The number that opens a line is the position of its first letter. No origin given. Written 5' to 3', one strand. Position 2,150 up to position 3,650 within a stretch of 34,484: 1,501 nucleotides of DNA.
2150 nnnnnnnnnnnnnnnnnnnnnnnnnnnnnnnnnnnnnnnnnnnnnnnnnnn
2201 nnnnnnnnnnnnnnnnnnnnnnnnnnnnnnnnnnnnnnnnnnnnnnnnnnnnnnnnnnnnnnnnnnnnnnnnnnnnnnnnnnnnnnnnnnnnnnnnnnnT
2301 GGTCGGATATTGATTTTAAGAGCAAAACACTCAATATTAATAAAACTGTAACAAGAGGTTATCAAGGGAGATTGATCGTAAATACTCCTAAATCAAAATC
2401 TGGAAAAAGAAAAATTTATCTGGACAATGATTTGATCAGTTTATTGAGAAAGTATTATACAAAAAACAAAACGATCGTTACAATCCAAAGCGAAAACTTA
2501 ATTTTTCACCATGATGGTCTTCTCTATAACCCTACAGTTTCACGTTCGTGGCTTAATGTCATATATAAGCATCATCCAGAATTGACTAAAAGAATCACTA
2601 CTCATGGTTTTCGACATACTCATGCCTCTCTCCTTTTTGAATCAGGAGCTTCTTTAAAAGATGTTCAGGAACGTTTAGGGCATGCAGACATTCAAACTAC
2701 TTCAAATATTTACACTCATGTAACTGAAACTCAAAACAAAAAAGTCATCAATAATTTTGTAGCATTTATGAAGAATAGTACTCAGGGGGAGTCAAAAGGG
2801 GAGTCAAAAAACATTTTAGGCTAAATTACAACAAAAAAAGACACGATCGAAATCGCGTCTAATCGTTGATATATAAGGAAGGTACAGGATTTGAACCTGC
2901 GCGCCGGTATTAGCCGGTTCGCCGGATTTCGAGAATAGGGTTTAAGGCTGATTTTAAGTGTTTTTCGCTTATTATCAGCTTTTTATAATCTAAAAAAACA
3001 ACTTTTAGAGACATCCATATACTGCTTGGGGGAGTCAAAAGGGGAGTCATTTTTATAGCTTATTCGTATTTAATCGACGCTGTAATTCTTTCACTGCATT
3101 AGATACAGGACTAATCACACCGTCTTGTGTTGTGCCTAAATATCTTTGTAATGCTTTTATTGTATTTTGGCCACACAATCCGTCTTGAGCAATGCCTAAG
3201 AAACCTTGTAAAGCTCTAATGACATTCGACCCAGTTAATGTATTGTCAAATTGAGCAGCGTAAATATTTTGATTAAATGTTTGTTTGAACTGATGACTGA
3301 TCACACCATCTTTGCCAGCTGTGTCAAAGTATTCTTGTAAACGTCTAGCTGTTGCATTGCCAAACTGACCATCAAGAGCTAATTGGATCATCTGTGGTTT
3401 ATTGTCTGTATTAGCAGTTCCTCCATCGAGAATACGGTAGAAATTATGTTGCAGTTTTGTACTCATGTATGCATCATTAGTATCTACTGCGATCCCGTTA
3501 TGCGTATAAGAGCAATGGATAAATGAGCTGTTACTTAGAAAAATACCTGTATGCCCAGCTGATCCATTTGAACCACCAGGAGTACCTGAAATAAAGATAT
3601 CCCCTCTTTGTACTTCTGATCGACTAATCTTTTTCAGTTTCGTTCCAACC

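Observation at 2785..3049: Intact attP-like site between convergent int and endolysin: tRNA-like core flanked by identical 22-bp arm repeats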

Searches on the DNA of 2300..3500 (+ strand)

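Call 4: search_dna_similar(query=window:2300-3500:+, collection=phages, mode=near, max_rows=30)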
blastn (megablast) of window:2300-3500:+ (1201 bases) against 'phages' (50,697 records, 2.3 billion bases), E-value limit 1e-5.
Records with a match: 3; places in all: 3; records where one place covers at least 80% of the query: 1.
Best place of each record, by identity: 95-99% 3.
By first word of the organism name: Listeria 2; Siphoviridae 1.
By host as written in the record: Listeria monocytogenes 2; - 1.
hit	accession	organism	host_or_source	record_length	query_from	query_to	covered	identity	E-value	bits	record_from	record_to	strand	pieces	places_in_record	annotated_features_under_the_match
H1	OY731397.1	Siphoviridae sp. ctekg1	-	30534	1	1201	100%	97.9%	0e+0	2078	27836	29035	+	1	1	integrase | endolysin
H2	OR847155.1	Listeria phage LM 4-11-1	Listeria monocytogenes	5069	559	634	6%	97.4%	5e-27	128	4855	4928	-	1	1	record has no annotation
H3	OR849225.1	Listeria phage LM 4-14-1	Listeria monocytogenes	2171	559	634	6%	97.4%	5e-27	128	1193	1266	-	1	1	record has no annotation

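Call 6: search_rna_families(source=window, start=2700, end=3150, threshold=evalue, max_evalue=10, show_alignments=3)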
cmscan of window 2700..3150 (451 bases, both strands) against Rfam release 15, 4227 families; matches with E-value up to 10: 7.
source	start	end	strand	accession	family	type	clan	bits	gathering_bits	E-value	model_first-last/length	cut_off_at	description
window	2833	2877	-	RF02451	ncr1241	Gene; sRNA;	-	19.1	60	0.96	1-63/63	no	Bacillus sRNA ncr1241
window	2949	3052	-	RF01871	MALAT1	Gene; lncRNA;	-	18.3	70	6.3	1-95/95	no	Metastasis associated lung adenocarcinoma transcript 1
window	2930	3001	+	RF01711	Lnt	Cis-reg;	-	16.8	55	6.6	1-63/63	no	Lnt RNA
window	2945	3052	+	RF02322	TtnuHACA15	Gene; snRNA; snoRNA; HACA-box;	-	16.3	100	3.4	1-117/117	no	Tetrahymena snoRNA TtnuHACA15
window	2771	2922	+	RF00195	RsmY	Gene; sRNA;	CL00106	16.1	57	0.11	1-121/121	no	RsmY RNA family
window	2834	2922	-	RF01394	isrK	Gene; sRNA;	-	16.1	50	0.39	1-77/77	no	isrK Hfq binding RNA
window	2900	2921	-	RF00059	TPP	Cis-reg; riboswitch;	-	13.9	54.3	4.5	63-84/105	no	TPP riboswitch aptamer (THI element)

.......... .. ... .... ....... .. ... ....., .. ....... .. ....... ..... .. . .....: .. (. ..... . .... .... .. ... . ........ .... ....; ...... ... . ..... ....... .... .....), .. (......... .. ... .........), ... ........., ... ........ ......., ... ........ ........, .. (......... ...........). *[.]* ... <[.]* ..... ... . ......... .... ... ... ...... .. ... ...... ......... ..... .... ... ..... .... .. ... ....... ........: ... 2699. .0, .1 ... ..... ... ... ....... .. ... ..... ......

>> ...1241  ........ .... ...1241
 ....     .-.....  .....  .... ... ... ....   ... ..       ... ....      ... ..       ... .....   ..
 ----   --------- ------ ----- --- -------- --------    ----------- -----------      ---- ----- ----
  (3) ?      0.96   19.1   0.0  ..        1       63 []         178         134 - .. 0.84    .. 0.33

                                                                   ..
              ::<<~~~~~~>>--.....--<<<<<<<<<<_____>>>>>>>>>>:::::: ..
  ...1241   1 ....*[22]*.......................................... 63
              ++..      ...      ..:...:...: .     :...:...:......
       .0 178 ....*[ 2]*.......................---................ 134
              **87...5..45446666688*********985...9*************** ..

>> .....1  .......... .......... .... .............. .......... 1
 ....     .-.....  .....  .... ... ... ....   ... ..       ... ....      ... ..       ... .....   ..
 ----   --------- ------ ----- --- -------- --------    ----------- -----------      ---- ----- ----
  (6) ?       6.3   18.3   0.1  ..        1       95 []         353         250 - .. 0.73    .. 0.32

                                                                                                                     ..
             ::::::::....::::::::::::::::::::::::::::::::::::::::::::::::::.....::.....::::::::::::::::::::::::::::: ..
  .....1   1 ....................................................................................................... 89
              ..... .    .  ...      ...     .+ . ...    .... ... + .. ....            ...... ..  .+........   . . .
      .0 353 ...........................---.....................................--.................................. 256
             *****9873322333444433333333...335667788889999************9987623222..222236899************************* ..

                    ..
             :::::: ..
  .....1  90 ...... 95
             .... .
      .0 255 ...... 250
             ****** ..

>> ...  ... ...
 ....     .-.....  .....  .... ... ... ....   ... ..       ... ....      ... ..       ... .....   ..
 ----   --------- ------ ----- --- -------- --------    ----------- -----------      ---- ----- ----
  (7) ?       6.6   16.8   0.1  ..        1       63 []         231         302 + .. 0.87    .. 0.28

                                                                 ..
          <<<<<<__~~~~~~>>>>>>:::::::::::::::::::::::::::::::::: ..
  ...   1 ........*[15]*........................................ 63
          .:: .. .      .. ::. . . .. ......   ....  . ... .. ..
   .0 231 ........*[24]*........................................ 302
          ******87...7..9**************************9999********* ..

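Call 7: get_annotated_region(hit=H1, flank=3000)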
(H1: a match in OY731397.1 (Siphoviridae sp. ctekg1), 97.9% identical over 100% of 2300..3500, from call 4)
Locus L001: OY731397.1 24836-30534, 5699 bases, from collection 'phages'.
description: Siphoviridae sp. ctekg1 genome assembly, chromosome: 1.
organism: Siphoviridae sp. ctekg1 (NCBI taxid 2828212)
taxonomy: Viruses; Duplodnaviria; Heunggongvirae; Uroviricota; Caudoviricetes
host: -; source: -; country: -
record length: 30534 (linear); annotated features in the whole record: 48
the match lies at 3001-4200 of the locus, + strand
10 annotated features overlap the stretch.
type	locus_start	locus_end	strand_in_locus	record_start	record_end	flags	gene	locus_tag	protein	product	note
CDS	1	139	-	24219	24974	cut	-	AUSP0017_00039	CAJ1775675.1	anti-repressor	ID:AUSP0017_00039; source:Prodigal:002006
CDS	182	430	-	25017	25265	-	-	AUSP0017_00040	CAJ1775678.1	hypothetical protein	ID:AUSP0017_00040; source:Prodigal:002006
CDS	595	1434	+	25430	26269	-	-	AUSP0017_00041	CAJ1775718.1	transcriptional repressor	ID:AUSP0017_00041; source:Prodigal:002006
CDS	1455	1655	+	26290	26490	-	-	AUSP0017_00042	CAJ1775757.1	hypothetical protein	ID:AUSP0017_00042; source:Prodigal:002006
CDS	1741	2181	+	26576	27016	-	-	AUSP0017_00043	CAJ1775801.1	hypothetical protein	ID:AUSP0017_00043; source:Prodigal:002006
CDS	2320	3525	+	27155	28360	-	-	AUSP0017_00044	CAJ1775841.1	integrase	ID:AUSP0017_00044; source:Prodigal:002006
CDS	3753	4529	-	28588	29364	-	-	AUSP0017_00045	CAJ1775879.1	endolysin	ID:AUSP0017_00045; source:Prodigal:002006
CDS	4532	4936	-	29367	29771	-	-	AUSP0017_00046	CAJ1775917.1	holin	ID:AUSP0017_00046; source:Prodigal:002006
CDS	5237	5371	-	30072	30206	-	-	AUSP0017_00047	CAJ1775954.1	hypothetical protein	ID:AUSP0017_00047; source:Prodigal:002006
CDS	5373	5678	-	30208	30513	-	-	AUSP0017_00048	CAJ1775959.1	hypothetical protein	ID:AUSP0017_00048; source:Prodigal:002006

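Call 8: get_annotated_region(hit=H2, flank=1500)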
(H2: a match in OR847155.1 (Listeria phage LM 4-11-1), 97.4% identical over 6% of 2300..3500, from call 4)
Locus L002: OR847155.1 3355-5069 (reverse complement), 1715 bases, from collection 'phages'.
description: UNVERIFIED_ORG: Listeria phage LM 4-11-1 clone NODE_440_length_5069_cov_3.629207 genomic sequence.
organism: Listeria phage LM 4-11-1 (NCBI taxid 3113835)
taxonomy: Viruses
host: Listeria monocytogenes; source: wastewater; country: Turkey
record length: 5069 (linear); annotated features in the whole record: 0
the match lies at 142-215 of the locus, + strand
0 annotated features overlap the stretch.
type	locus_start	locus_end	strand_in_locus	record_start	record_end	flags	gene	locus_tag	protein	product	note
